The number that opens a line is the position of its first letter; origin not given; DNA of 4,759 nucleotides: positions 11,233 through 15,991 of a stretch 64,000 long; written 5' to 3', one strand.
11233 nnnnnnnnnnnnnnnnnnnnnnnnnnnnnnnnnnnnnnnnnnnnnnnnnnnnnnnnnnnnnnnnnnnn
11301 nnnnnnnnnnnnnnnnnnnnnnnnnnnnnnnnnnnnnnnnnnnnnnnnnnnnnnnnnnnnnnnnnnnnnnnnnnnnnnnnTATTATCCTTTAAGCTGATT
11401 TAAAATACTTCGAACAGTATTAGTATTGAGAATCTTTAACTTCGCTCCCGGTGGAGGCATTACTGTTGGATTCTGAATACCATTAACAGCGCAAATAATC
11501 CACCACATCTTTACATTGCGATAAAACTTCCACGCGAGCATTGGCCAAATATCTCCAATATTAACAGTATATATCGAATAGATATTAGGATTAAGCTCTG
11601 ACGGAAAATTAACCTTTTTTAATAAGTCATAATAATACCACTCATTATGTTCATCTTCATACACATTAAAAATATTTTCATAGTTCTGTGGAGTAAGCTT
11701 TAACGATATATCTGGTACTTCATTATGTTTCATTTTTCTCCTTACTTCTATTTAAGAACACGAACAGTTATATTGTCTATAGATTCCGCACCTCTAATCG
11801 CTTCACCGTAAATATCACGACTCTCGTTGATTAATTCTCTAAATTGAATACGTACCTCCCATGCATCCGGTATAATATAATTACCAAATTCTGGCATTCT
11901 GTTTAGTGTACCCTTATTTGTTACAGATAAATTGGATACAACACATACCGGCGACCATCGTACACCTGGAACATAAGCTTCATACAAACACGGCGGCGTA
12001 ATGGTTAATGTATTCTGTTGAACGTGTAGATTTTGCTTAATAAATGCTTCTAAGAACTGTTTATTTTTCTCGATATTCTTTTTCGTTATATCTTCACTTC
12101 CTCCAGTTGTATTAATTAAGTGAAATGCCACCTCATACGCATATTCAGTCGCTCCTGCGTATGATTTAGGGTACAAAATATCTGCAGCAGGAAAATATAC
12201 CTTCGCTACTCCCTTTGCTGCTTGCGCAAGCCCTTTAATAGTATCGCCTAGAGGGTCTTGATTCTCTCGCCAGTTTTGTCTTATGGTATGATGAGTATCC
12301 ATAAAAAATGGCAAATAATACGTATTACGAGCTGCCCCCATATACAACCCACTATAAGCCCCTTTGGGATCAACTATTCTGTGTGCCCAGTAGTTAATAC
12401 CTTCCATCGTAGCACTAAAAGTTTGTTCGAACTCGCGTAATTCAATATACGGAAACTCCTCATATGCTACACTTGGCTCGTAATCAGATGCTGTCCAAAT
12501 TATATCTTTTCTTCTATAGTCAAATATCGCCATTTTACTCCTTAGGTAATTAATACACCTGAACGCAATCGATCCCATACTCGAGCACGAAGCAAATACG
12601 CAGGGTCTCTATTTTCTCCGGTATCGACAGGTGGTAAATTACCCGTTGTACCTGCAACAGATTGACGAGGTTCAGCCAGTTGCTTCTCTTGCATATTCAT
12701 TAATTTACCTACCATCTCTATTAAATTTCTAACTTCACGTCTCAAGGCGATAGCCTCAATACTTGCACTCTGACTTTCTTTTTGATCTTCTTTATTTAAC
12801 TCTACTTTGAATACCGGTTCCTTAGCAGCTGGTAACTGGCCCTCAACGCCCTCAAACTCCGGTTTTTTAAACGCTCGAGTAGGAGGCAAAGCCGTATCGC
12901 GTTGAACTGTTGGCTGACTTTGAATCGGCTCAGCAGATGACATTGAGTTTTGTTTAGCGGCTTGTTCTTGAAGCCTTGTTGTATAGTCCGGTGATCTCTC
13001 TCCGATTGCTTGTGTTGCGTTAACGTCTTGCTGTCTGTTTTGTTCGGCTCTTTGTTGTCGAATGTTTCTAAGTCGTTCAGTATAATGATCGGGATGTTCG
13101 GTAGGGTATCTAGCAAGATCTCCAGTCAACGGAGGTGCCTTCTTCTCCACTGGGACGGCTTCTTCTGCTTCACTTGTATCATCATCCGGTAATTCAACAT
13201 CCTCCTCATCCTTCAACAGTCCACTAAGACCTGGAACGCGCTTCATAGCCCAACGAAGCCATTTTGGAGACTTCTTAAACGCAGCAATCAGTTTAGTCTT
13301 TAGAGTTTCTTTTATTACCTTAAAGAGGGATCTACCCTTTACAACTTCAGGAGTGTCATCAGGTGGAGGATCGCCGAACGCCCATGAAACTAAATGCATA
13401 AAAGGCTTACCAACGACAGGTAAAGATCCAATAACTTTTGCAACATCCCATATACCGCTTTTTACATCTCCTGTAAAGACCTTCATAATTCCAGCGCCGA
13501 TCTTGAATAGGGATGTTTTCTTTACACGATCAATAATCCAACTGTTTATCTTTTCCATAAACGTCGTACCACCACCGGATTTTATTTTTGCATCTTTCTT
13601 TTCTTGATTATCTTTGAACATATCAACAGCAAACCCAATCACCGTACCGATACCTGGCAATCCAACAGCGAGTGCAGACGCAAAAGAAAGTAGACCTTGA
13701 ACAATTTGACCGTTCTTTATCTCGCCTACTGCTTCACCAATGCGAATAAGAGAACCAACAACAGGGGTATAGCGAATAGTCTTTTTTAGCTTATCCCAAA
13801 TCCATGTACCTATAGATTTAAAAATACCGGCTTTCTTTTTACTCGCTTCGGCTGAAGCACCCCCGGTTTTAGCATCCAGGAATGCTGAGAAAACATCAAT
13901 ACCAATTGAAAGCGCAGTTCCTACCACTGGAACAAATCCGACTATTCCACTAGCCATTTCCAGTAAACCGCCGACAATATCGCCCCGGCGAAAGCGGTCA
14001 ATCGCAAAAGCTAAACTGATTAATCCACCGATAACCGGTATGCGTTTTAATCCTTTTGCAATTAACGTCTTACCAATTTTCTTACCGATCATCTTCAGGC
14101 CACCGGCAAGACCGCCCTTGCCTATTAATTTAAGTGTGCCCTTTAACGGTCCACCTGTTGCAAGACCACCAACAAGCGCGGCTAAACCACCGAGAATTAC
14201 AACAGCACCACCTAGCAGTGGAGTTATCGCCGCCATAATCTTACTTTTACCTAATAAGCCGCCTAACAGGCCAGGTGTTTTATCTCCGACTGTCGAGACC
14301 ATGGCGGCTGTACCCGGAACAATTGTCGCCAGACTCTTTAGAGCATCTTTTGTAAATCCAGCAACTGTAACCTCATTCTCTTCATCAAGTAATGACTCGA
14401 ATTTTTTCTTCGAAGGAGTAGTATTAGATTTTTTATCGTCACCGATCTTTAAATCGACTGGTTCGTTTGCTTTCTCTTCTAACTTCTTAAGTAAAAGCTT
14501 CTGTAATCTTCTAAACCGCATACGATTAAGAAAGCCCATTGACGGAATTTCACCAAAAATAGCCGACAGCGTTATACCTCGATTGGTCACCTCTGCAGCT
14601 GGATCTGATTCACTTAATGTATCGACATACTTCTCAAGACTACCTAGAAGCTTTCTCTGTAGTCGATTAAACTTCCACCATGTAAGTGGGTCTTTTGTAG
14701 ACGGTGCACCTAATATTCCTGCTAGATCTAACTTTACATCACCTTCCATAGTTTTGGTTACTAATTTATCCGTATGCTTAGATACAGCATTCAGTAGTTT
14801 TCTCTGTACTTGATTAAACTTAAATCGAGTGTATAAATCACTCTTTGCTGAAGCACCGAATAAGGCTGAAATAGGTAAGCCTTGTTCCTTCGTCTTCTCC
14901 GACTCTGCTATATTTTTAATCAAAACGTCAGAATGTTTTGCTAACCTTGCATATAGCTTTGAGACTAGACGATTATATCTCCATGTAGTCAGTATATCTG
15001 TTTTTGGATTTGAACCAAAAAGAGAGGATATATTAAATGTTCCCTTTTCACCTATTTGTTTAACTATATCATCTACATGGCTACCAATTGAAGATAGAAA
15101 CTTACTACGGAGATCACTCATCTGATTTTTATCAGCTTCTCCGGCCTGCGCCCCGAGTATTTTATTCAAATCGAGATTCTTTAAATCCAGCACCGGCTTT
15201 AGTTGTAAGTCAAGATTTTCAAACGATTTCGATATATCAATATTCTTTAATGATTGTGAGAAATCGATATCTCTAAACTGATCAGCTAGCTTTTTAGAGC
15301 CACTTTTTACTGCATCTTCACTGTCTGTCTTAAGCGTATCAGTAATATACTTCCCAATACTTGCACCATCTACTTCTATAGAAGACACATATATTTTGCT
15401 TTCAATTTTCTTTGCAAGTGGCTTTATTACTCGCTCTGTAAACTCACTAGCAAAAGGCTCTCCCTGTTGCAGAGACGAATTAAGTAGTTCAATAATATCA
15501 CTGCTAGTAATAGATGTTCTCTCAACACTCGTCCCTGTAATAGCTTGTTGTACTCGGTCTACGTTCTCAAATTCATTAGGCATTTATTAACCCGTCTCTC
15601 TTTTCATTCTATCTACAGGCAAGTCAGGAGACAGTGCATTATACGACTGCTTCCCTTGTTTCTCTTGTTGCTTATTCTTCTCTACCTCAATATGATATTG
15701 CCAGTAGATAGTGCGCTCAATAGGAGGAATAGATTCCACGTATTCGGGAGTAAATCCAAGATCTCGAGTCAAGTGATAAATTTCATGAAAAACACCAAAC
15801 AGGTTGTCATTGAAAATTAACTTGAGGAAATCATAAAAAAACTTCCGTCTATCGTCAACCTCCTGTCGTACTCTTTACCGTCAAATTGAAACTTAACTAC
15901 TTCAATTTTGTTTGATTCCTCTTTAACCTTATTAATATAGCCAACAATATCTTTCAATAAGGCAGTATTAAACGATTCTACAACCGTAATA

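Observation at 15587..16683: Candidate -1 programmed frameshift (T_TTT_TTT) giving a G/GT-like tail assembly chaperone pair upstream of the tape measure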

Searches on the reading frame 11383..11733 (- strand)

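Call 53: search_protein_families(library=phrogs, proteins=[window:11383-11733:-], max_evalue=0.001)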
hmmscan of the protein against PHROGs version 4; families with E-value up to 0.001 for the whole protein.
window:11383-11733:- (116 aa): 4 families
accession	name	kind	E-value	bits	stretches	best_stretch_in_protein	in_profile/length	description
phrog_7145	-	tail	3.3e-06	28.2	1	22-113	11-103/108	baseplate wedge subunit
phrog_3455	-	unknown function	1.3e-05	26.1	1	74-113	66-105/111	-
phrog_15542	-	tail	0.00082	20.3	1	63-115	48-99/110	tail sheath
phrog_232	-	tail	0.00092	20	0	34-90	27-85/296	baseplate wedge subunit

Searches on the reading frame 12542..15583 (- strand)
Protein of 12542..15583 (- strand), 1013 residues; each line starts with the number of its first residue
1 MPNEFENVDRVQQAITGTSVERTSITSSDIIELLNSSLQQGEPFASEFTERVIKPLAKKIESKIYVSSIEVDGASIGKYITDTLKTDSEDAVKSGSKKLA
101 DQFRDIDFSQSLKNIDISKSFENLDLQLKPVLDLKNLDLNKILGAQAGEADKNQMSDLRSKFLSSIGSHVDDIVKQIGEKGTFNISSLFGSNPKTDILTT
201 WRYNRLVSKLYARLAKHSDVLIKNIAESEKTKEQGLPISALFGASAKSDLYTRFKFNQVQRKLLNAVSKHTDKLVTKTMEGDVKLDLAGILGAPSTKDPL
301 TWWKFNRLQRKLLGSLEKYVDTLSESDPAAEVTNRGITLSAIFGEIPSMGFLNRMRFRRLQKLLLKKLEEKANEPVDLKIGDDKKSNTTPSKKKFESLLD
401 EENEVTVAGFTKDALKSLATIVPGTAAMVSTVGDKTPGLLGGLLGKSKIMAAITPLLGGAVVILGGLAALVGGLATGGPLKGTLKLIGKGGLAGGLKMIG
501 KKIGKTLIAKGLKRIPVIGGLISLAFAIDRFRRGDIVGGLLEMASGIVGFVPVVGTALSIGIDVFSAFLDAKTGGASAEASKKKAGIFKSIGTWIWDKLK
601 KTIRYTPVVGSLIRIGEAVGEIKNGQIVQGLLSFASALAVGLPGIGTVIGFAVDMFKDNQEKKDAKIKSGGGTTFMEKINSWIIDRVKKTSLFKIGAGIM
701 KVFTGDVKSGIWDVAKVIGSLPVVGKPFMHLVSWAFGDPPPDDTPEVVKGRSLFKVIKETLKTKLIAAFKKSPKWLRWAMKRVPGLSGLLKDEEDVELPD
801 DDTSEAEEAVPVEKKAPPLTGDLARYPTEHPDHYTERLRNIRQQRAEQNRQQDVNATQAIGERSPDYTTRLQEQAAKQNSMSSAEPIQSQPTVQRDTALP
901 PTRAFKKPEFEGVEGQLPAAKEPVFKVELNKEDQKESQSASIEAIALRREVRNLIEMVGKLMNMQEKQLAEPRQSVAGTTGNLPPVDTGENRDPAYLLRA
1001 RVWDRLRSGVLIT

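Call 7: search_protein_families(library=phrogs, proteins=[window:12542-15583:-], max_evalue=0.01)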
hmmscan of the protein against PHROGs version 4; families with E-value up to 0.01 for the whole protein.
window:12542-15583:- (1013 aa): 4 families
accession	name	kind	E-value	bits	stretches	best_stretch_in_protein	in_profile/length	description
phrog_23178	-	other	2.2e-06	27.7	1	481-576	281-380/626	peptidase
phrog_35997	-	unknown function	4.9e-06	26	1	509-565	510-570/924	-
phrog_18972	-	unknown function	0.0003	20.1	1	424-568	232-371/865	-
phrog_34252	-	lysis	0.00089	18.9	1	435-567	290-418/1036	endolysin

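Call 8: search_protein_families(library=pfam, proteins=[window:12542-15583:-], max_evalue=0.01)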
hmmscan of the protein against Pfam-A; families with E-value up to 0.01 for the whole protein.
window:12542-15583:- (1013 aa): 0 families

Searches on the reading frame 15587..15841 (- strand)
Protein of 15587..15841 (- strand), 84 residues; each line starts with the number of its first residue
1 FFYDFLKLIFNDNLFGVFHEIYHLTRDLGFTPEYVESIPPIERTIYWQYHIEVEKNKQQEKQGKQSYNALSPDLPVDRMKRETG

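Call 7: search_protein_families(library=phrogs, proteins=[window:15587-15841:-], max_evalue=0.01)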
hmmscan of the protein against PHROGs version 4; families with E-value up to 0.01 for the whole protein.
window:15587-15841:- (84 aa): 1 family
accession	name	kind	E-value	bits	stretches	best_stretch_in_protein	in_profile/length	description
phrog_634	-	tail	0.00012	23.3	1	8-65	59-119/121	baseplate hub assembly catalyst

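Call 8: search_protein_families(library=pfam, proteins=[window:15587-15841:-], max_evalue=0.01)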
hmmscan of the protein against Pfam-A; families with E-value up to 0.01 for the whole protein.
window:15587-15841:- (84 aa): 0 families

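Call 10: search_dna_similar(query=window:15587-15841:-, collection=phages, mode=protein, max_evalue=0.01, max_rows=30)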
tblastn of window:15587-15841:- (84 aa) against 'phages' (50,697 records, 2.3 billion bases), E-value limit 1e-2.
No match.

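Call 24: search_protein_families(library=phrogs, alignment_id=A2, max_evalue=0.01)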
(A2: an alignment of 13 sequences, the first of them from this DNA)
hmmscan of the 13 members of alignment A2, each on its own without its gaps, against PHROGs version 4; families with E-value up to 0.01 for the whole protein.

A. member 1, seq(82 aa): 1 family
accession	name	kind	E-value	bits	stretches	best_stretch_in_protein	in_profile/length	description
phrog_634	-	tail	0.00013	23.1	1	6-63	59-119/121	baseplate hub assembly catalyst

B. families by the number of members that match (of 13 scanned): 1 family
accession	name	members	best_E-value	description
phrog_634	-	12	4.6e-06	baseplate hub assembly catalyst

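Call 63: search_protein_representatives(protein=window:15590-15841:-)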
Query: 84 residues. Proteins with E-value up to 0.001 (for the whole library): 76; up to 1e-10: 6; up to 1e-30: 0. The best 76 are listed.
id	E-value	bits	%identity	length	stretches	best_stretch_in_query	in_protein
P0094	2.5e-25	104.6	100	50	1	35-84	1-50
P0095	1.3e-20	89.5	60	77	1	16-82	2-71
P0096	1.5e-17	79.8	48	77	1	9-83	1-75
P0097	3.5e-14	69.0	47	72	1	13-76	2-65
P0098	1.7e-13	66.8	53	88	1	1-66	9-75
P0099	2.2e-11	60.1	45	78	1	9-75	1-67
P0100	1.5e-10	57.4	49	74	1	10-76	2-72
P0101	4.2e-10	56.0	43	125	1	3-69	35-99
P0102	6.2e-10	55.4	42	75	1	10-80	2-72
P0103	6.8e-10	55.3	47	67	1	17-76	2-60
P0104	1.5e-09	54.2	46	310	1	3-63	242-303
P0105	2.3e-09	53.6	44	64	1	9-65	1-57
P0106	2.6e-09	53.5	42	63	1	9-65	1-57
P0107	2.9e-09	53.3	46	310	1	3-64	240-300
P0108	3.7e-09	53.0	45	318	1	3-64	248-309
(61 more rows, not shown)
